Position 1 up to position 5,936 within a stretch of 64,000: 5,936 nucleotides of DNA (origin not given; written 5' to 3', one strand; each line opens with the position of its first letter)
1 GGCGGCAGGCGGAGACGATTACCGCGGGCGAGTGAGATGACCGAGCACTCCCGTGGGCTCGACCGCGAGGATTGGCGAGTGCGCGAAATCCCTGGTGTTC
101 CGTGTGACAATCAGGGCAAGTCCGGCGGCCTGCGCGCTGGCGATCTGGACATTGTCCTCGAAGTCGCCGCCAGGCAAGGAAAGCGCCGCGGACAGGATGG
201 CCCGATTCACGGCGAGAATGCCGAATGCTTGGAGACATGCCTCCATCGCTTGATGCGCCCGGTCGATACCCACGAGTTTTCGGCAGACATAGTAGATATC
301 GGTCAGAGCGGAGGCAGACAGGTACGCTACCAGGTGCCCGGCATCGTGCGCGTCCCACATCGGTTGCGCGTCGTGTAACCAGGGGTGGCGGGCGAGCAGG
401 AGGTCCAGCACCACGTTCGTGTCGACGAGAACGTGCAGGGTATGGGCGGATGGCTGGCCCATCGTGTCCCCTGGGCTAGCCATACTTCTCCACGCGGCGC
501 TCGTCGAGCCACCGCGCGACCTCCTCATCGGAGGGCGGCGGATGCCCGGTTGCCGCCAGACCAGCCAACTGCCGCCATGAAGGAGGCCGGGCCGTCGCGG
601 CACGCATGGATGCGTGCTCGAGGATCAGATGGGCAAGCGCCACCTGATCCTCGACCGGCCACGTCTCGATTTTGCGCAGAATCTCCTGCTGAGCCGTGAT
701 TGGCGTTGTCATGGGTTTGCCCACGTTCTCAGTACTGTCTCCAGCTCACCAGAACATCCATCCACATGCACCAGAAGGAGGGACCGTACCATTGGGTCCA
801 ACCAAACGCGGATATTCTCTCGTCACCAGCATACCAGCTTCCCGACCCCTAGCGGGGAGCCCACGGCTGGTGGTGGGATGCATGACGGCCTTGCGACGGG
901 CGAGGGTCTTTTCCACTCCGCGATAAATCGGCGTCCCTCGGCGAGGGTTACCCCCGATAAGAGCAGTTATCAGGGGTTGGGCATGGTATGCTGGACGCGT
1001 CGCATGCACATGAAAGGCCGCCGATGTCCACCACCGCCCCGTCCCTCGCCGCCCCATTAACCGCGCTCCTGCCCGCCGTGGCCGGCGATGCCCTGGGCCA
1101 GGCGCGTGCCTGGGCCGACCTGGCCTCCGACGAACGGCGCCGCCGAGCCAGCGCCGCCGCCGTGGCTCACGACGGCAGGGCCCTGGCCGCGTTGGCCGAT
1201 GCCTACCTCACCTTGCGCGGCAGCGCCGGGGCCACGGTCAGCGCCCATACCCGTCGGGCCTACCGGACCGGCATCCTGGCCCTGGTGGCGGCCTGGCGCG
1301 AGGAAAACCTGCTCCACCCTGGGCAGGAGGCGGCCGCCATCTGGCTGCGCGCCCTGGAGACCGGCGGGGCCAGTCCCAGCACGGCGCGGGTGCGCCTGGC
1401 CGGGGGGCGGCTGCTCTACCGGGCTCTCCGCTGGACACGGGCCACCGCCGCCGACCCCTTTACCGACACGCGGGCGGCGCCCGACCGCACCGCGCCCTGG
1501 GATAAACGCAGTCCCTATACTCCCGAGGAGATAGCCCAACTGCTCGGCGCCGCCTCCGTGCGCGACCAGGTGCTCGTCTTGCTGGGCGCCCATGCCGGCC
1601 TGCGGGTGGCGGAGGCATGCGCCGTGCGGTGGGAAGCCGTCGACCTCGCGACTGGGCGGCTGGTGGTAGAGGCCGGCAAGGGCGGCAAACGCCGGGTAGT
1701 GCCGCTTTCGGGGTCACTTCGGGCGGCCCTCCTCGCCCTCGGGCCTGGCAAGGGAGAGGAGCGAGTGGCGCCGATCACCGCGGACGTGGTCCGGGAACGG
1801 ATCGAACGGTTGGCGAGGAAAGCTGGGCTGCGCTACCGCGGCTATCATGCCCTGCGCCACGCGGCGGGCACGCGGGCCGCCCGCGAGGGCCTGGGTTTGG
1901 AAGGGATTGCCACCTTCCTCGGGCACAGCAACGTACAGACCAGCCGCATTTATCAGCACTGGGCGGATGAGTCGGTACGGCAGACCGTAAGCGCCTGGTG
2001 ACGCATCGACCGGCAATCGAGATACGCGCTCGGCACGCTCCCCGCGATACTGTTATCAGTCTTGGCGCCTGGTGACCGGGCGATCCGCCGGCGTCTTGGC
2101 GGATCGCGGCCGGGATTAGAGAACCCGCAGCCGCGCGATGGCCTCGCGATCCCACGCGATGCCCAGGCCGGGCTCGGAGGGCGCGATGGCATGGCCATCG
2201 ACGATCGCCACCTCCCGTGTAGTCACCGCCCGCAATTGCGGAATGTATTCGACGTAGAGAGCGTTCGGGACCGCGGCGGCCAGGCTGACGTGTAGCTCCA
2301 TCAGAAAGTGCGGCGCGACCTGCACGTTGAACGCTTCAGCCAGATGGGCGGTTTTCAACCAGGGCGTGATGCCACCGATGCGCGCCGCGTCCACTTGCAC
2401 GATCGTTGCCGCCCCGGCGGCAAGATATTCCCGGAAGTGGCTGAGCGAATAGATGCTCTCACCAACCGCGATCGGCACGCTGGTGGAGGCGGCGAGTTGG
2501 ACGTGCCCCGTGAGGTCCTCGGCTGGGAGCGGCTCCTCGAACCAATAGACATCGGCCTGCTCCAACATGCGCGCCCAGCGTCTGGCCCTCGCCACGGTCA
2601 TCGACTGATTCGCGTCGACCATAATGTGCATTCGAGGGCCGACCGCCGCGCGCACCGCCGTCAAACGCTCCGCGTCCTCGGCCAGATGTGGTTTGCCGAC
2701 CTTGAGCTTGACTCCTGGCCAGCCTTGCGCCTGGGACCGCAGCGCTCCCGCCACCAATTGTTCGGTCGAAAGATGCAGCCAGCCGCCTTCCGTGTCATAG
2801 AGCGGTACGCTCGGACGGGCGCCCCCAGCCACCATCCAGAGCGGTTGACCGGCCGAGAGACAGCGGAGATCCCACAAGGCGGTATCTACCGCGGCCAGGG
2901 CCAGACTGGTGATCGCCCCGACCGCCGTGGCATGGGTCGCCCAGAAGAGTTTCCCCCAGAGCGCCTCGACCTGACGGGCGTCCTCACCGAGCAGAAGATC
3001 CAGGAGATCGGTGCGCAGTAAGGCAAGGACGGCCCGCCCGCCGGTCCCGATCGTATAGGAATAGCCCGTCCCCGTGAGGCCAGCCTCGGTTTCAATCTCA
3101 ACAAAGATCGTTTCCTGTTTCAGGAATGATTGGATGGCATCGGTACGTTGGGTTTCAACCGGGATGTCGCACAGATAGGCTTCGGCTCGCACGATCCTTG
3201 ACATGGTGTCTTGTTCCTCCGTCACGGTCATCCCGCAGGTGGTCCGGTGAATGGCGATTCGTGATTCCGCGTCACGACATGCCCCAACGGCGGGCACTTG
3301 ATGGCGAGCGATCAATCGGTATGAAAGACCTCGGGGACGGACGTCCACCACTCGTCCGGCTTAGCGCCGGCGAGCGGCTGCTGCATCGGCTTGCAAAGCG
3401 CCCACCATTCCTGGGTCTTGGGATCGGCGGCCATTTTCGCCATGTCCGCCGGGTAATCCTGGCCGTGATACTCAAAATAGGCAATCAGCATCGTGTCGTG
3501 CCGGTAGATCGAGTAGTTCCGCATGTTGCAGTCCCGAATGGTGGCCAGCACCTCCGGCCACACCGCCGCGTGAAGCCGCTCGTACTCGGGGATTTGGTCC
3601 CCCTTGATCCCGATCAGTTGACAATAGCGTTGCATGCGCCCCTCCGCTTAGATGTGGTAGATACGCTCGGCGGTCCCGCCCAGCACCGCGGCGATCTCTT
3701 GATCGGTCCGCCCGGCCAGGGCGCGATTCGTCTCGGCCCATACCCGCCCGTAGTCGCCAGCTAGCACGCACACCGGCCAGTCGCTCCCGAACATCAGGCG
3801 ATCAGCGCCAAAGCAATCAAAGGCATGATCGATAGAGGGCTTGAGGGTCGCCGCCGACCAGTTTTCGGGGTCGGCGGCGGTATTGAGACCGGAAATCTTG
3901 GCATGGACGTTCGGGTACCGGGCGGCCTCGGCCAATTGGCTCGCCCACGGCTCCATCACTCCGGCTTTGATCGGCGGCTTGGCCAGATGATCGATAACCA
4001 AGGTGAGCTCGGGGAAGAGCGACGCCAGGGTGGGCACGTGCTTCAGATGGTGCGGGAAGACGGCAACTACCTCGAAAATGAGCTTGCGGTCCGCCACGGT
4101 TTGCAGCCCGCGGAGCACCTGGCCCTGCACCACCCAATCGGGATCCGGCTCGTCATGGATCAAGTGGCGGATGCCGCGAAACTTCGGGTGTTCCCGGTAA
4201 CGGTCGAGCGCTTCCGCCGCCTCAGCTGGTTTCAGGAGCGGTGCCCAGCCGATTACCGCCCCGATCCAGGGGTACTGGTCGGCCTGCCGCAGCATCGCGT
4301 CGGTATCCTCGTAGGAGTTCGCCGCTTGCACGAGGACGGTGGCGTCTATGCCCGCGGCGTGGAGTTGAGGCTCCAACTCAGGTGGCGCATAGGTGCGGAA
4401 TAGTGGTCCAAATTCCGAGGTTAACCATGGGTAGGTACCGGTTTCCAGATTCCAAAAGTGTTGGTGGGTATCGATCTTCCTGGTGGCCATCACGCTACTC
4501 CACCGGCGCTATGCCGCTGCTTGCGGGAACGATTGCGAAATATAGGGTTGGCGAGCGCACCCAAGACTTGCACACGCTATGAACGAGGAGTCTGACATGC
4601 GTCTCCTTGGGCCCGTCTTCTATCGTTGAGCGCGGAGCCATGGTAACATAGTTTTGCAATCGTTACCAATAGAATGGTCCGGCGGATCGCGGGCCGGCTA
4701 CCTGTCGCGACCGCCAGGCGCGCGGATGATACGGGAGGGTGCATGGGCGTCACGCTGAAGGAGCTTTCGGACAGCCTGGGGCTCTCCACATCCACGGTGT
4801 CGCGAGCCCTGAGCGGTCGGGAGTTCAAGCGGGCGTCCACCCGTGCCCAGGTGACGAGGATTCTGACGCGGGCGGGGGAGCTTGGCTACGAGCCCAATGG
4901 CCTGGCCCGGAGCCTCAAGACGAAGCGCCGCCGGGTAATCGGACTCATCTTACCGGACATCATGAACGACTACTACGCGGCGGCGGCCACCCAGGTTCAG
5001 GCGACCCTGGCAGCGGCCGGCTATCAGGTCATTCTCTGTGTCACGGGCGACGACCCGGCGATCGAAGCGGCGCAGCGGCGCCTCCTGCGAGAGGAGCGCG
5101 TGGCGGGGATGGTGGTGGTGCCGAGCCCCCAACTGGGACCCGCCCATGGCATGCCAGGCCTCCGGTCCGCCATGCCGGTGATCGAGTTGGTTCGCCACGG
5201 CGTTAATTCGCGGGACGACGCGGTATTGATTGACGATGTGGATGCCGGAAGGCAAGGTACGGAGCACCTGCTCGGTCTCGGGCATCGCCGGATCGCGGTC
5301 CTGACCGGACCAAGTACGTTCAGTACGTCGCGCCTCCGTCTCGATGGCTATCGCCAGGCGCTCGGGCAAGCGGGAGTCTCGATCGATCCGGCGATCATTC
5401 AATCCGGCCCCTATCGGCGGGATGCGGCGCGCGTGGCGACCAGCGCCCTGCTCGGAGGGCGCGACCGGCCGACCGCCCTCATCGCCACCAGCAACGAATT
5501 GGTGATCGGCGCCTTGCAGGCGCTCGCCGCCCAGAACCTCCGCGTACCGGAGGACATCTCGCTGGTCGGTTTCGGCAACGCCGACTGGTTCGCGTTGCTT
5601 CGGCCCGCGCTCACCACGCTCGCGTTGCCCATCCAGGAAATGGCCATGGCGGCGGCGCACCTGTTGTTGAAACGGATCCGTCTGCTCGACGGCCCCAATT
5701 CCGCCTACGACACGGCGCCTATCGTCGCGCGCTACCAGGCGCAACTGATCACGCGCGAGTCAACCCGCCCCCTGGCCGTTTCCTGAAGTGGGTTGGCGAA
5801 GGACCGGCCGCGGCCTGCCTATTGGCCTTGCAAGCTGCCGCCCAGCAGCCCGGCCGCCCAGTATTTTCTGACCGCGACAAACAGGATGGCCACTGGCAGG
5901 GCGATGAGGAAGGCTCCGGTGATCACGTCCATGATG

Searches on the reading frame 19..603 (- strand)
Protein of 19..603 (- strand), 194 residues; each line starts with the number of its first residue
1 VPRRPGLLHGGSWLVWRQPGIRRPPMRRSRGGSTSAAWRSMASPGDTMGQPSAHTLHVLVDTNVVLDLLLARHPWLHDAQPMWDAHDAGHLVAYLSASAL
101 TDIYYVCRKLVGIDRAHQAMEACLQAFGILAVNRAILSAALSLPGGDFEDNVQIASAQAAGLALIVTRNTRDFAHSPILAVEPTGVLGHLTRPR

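Call 34: search_protein_families(library=pfam, proteins=[window:19-603:-], max_evalue=0.00001)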
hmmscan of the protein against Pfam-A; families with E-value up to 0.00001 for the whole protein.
window:19-603:- (194 aa): 2 families
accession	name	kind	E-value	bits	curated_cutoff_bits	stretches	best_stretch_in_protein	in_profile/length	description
PF13470.12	PIN_3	-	1.2e-19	71.7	27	1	58-171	2-115/115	PIN domain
PF01850.27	PIN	-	5.5e-07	30.7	23.6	1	58-174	1-115/120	PIN domain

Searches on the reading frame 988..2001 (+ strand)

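Call 34: search_protein_families(library=pfam, proteins=[window:988-2001:+], max_evalue=0.00001)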
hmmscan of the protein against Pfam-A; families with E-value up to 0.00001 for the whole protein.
window:988-2001:+ (337 aa): 2 families
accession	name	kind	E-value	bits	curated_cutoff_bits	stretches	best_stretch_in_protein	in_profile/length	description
PF00589.27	Phage_integrase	-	1.1e-23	84.3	27.1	1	179-327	5-170/172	Phage integrase family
PF02899.23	Phage_int_SAM_1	-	1.1e-06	29.2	22.3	1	84-149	14-81/83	Phage integrase, N-terminal SAM-like domain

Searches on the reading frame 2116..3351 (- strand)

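Call 34: search_protein_families(library=pfam, proteins=[window:2116-3351:-], max_evalue=0.00001)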
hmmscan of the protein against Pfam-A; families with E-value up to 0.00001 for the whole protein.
window:2116-3351:- (411 aa): 2 families
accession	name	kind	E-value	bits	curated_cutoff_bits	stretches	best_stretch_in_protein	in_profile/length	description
PF13378.12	MR_MLE_C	-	3.9e-67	226.6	29.4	1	200-404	3-219/219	Enolase C-terminal domain-like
PF02746.21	MR_MLE_N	-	4.3e-17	62.9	22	1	72-173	19-114/117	Mandelate racemase / muconate lactonizing enzyme, N-terminal domain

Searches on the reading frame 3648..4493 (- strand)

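Call 34: search_protein_families(library=pfam, proteins=[window:3648-4493:-], max_evalue=0.00001)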
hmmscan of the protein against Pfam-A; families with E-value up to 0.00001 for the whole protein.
window:3648-4493:- (281 aa): 1 family
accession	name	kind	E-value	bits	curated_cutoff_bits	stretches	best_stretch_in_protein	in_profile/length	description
PF04909.20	Amidohydro_2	-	3e-49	168.8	26.4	1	7-280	1-288/289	Amidohydrolase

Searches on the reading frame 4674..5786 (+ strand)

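Call 34: search_protein_families(library=pfam, proteins=[window:4674-5786:+], max_evalue=0.00001)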
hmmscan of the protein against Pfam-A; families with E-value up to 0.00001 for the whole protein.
window:4674-5786:+ (370 aa): 3 families
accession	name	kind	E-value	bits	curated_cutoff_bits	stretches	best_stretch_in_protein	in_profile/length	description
PF13377.12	Peripla_BP_3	-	5.6e-35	121.3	26.5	1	196-364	1-167/167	Periplasmic binding protein-like domain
PF00532.27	Peripla_BP_1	-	1.5e-28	100.5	22.2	1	88-335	3-261/281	Periplasmic binding proteins and sugar binding domain of LacI family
PF13407.12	Peripla_BP_4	-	8.3e-11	42.4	35.1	1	89-303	1-219/258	Periplasmic binding protein domain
